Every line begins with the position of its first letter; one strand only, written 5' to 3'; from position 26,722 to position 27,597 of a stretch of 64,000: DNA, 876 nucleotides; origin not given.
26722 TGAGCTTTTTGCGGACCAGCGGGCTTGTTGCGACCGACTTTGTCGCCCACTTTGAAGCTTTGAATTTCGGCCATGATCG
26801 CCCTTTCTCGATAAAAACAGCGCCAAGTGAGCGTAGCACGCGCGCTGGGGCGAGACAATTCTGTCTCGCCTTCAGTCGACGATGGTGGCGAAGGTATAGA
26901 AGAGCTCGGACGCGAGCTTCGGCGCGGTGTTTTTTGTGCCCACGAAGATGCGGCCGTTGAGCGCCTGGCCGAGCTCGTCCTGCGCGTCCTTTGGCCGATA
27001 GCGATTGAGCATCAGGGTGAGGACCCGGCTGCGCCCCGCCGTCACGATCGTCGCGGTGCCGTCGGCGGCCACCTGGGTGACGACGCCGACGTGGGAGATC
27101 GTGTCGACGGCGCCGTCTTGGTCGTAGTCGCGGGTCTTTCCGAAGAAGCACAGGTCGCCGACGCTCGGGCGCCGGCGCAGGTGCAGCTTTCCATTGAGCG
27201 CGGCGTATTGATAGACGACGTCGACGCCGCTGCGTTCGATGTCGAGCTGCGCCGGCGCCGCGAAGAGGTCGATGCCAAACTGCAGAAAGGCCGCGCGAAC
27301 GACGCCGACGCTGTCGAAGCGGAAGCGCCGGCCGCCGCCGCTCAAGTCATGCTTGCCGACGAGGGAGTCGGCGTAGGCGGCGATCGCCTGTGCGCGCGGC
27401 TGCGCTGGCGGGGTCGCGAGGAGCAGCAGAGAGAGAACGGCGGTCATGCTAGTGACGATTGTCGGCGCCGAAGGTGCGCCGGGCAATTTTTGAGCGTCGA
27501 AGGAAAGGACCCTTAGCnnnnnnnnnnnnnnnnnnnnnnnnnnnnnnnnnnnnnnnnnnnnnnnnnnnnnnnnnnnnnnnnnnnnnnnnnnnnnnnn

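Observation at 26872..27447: NlpC/P60-like secreted peptidase at the upstream edge of the cluster with a non-canonical residue at the expected catalytic Cys position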

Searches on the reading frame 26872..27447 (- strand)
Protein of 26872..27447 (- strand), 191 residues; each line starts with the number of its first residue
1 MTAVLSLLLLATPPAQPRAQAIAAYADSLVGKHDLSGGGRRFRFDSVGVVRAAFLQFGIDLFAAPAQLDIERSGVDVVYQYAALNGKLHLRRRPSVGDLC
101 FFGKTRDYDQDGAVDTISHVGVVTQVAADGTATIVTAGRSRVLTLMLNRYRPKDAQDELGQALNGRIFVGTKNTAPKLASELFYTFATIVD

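Call 3: search_protein_families(library=pfam, proteins=[window:26872-27447:-], max_evalue=10)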
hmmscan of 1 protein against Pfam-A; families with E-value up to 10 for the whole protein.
window:26872-27447:- (191 aa): 2 families
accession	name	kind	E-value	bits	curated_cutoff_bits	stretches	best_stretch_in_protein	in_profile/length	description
PF05257.22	CHAP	-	2.7e-05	25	26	1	90-135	41-78/81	CHAP domain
PF00877.26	NLPC_P60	-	9.9e-05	22.7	23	1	37-123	7-71/105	NlpC/P60 family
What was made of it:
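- On NlpC/P60-CHAP superfamily (Pfam clan CL0125; PF00877 / PF05257): CHAP 25.0 bits against a cut-off of 26, and NLPC_P60 22.7 against 23 (call 3).
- Checked: Pfam CHAP scores 25.0 bits (cut-off 26) and NLPC_P60 22.7 bits (cut-off 23), both just below threshold (call 3).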

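Call 4: search_protein_families(library=ncbifam, proteins=[window:26872-27447:-], max_evalue=10)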
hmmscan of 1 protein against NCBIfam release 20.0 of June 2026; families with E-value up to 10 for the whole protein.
window:26872-27447:- (191 aa): 0 families

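Call 5: search_solved_structures(query=window:26872-27447:-, max_evalue=10, show_alignments=3)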
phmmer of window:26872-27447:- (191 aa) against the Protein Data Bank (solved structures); distinct sequences matched with E-value up to 10: 3.
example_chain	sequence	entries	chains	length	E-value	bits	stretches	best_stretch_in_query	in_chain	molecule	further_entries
6ok1_A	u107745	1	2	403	0.39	13.6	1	61-136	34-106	Lipid-transfer protein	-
2aee_A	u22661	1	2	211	0.55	13.1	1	102-173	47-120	Orotate phosphoribosyltransferase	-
8fl0_ND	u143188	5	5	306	1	12.2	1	58-92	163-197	Ribosome production factor 2 homolog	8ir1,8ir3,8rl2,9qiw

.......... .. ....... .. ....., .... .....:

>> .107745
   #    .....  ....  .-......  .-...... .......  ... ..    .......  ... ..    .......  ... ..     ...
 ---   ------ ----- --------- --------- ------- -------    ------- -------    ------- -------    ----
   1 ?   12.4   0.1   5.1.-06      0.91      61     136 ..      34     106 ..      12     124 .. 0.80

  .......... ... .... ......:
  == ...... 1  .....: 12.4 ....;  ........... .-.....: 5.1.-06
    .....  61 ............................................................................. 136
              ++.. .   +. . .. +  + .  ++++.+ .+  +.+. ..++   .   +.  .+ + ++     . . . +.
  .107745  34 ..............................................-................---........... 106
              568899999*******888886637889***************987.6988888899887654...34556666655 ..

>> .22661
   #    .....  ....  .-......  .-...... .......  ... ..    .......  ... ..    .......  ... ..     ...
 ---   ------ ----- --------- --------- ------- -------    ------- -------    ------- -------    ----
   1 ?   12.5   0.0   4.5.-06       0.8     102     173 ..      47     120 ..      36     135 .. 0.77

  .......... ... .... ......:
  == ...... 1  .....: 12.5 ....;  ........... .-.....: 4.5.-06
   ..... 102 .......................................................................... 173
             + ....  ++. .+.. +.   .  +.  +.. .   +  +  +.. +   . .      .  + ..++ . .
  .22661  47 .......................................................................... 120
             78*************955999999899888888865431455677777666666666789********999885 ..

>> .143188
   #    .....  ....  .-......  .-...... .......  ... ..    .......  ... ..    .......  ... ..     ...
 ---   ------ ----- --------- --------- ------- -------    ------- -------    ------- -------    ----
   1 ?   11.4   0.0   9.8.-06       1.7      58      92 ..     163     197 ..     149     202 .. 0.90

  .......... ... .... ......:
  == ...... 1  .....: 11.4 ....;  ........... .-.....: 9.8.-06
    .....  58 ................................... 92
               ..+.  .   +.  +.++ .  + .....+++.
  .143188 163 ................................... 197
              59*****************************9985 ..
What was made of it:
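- Tried and rejected: NCBIfam gave no hit (call 4), and phmmer against PDB gave only chance hits (call 5).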

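Call 7: find_homologous_proteins(query=window:26872-27447:-, max_evalue=0.001)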
Query window:26872-27447:- (191 aa): 7 proteins with E <= 0.001 among 1281 candidates.
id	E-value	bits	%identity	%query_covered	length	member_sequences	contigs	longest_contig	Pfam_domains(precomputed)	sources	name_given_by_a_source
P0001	1.1e-118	411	100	100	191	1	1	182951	-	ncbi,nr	ncbi:MAG: C40 family peptidase [Deltaproteobacteria bacterium]|nr:C40 family peptidase [Deltaproteob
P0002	1.1e-80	287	70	97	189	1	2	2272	PF00877.26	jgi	jgi:hypothetical protein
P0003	1.8e-76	274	68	100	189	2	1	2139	-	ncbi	-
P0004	6.8e-75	269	68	99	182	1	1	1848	-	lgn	-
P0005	4.6e-62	227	61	85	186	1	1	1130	-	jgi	jgi:hypothetical protein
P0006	1.1e-61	226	59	99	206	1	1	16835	PF00877.26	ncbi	-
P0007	3.8e-41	159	51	89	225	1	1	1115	-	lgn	-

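Call 14: search_solved_structures(query=A1, max_evalue=10, show_alignments=5)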
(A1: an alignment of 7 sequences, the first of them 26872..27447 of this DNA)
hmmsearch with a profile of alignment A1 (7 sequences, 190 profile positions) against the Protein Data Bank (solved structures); distinct sequences matched with E-value up to 10: 3.
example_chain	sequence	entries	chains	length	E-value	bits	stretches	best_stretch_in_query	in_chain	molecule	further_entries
3pvq_A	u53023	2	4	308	0.0022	20.6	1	16-121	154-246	Dipeptidyl-peptidase VI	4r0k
3npf_A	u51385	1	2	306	0.018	17.6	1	17-121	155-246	putative dipeptidyl-peptidase VI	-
8er5_A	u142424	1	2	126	0.6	12.6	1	17-60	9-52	NlpC/P60 domain-containing protein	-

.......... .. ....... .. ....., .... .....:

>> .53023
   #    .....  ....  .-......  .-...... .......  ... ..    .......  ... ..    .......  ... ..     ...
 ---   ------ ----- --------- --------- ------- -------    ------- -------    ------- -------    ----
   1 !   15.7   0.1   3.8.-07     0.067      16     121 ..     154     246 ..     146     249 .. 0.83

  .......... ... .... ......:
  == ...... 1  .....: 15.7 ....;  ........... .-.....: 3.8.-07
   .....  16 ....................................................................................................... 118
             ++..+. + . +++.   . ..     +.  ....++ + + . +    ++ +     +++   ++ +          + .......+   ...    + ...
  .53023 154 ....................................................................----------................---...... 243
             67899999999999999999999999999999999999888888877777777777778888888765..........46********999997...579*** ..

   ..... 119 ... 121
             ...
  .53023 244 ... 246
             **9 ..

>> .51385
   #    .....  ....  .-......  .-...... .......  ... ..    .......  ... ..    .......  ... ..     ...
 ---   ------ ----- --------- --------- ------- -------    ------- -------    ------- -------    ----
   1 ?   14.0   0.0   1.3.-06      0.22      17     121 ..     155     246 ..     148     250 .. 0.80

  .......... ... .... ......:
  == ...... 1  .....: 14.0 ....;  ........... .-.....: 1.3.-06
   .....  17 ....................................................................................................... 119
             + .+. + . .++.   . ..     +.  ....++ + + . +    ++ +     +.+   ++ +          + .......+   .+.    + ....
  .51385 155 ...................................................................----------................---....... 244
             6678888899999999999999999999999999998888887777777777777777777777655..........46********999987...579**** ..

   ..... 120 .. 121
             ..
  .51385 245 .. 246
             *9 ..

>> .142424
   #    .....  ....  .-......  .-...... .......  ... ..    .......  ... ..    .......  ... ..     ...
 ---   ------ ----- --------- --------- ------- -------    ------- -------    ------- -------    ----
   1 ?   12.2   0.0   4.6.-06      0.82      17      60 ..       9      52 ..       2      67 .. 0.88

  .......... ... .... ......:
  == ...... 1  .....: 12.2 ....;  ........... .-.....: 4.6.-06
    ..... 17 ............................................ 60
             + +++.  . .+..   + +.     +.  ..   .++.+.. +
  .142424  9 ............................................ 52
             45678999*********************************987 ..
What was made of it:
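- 27310..27312 (-): Codon AGC = Ser46, at the position of the catalytic Cys (DSVG in place of DC[ST]G). Alignment to the DCSG motif of 3pvq, 3npf and 8er5 (call 14).
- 27091..27093 (-): Codon CAC = His119, the retained catalytic His (SHVG). Aligned to the catalytic His of 3pvq/3npf (call 14).
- On NlpC/P60-CHAP superfamily: His119 aligns to the catalytic His of 3pvq/3npf (call 14).
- Checked: Profile-to-PDB alignments place Ser46 on the catalytic Cys of the DCSG motif of YkfC-like dipeptidyl-peptidase VI (3pvq/3npf) and of 8er5, and place His119 on their catalytic His (call 14).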

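Call 15: search_protein_families(library=pfam, alignment_id=A1, max_evalue=1)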
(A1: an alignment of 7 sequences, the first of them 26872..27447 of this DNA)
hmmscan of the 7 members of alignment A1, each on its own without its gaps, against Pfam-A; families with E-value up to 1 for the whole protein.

A. member 1, window:26872-27447:- (191 aa): 2 families
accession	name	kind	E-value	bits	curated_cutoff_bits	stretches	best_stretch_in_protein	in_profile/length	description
PF05257.22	CHAP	-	2.7e-05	25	26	1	90-135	41-78/81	CHAP domain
PF00877.26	NLPC_P60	-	9.9e-05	22.7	23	1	37-123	7-71/105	NlpC/P60 family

B. families by the number of members that match (of 7 scanned): 6 families
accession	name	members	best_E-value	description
PF00877.26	NLPC_P60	7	1e-05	NlpC/P60 family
PF05257.22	CHAP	7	2.7e-05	CHAP domain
PF02412.23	TSP_3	2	0.12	Thrombospondin type 3 repeat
PF09142.17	TruB_C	1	0.041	tRNA Pseudouridine synthase II, C terminal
PF23016.2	RsmI_C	1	0.26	RsmI C-terminal HTH domain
PF12671.13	Amidase_6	1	0.36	Putative amidase domain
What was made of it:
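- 27103..27135 (-): Residues 105-115 (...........), a DxDxDG-like putative Ca2+-binding loop that ends three residues before His119. It is family-wide and retained in the clade. Two of 7 members give weak TSP_3 hits (call 15).
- On NlpC/P60-CHAP superfamily (Pfam clan CL0125; PF00877 / PF05257): All 7 close homologues hit both models at E<=1, and two have a precomputed PF00877 hit (calls 7, 15).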

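Call 19: find_encoding_contigs(protein=P0006, flank=10000, max_places=3)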
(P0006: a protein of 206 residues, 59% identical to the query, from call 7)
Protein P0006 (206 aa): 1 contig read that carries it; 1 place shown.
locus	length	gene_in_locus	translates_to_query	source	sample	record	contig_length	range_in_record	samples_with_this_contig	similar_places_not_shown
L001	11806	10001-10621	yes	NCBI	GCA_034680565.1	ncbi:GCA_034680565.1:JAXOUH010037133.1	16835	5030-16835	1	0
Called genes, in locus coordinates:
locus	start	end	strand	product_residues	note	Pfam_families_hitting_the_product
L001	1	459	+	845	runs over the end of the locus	-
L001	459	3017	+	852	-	-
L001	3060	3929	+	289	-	-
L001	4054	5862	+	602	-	PF01590:GAF, PF13185:GAF_2, PF13492:GAF_3, PF00158:Sigma54_activat, PF14532:Sigma54_activ_2, PF07728:AAA_5 (weak), PF25601:AAA_lid_14, PF02954:HTH_8 (weak)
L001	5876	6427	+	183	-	-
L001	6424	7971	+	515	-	PF13620:CarboxypepD_reg (faint)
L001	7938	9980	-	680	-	PF03190:Thioredox_DsbH, PF13899:Thioredoxin_7, PF13098:Thioredoxin_2 (weak)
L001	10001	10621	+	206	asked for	PF00877:NLPC_P60 (weak)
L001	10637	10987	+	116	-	-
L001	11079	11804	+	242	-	?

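Call 23: predict_structure(alignment_id=A1)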
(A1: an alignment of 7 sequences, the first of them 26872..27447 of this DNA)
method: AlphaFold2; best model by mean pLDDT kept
length: 191 residues; sequences in the alignment: 7
mean_pLDDT: 51.6   pTM: 0.55
mean pLDDT of the five models: 51.6, 49.9, 44.0, 42.5, 39.4
residues with pLDDT >= 90: 0; 70-90: 27; 50-70: 66; < 50: 98
segments of 3 or more residues with pLDDT < 50: 1-15, 40-43, 63-92, 105-110, 139-141, 146-183
pLDDT, mean of each block of 10 residues (from residue 1): 44 57 78 57 59 69 42 33 34 61 53 60 64 59 45 40 33 38 55 49
secondary structure, 60 per line:
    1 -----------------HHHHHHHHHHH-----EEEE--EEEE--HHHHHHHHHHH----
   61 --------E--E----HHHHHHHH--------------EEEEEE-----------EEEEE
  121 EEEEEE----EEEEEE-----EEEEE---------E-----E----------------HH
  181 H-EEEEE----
elements in order: H18-28 E34-37 E40-43 H46-56 H77-84 E99-104 E116-126 E131-136 E142-146 E183-187
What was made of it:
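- Tried and rejected: The first AF2 run, with 7 sequences, gave pLDDT 51.6 and was discarded (call 23).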

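Call 24: search_protein_representatives(alignment_id=A1)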
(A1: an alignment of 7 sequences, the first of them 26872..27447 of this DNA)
Query: 7 sequences, 190 profile positions. Proteins with E-value up to 0.001 (for the whole library): 992; up to 1e-10: 442; up to 1e-30: 5. The best 150 are listed.
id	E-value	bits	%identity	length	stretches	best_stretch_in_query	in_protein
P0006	9.0e-93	325.2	-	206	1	2-190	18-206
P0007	5.5e-80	283.5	-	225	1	3-189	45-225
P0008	2.6e-62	225.9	-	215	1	8-189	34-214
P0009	1.6e-57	210.3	-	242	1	14-189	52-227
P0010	1.2e-41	158.4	-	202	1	17-189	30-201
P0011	1.9e-30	121.9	-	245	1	10-188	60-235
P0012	2.1e-29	118.5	-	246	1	12-188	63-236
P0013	3.6e-28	114.5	-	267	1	19-185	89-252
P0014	2.4e-27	111.8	-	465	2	17-188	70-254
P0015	2.0e-26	108.8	-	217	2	26-187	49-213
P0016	3.0e-26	108.2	-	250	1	21-189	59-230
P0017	4.5e-26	107.7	-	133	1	81-190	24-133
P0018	9.8e-26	106.6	-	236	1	18-186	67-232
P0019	1.7e-25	105.8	-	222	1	20-188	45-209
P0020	1.7e-25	105.7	-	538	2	44-188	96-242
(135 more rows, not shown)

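Call 29: find_related_loci(query=A2, collection=genome_contigs, flank=10000)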
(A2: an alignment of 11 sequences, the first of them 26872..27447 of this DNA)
Query A2 (191 aa) in genome_contigs; peptide patterns used: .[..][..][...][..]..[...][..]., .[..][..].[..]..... (x = any residue, [..] = any of these).
18 stretches matched a pattern; 1 encode a relative of the query (tblastn E <= 1e-3); 1 distinct loci.
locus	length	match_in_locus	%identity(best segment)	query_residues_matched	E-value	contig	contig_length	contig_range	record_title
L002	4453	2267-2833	68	1-191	4e-84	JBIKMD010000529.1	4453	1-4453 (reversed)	MAG: Myxococcota bacterium isolate ME2014-08-29_3300036719_group5_bin99 Rohwer_bin1501_scaffold_42408_c1, whole genome s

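Call 31: find_related_loci(query=A2, collection=metagenome_contigs, flank=10000)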
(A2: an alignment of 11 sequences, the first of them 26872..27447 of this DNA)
Query A2 (191 aa) in metagenome_contigs; peptide patterns used: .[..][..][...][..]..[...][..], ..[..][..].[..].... (x = any residue, [..] = any of these).
145 stretches matched a pattern; 5 encode a relative of the query (tblastn E <= 1e-3); 5 distinct loci.
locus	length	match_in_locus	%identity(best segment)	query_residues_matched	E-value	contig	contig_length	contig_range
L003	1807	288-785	56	25-191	9e-63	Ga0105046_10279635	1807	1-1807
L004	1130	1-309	46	86-189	1e-28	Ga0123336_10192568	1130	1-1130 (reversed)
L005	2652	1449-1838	30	60-189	5e-7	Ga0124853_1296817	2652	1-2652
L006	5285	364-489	41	97-145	8e-6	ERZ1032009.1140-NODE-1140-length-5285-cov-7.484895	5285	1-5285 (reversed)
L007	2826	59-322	30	13-122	1e-5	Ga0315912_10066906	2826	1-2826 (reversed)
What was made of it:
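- Tried and rejected: Scans of genome and metagenome collections for clade loci gave few hits (1 and 5; calls 29, 31).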
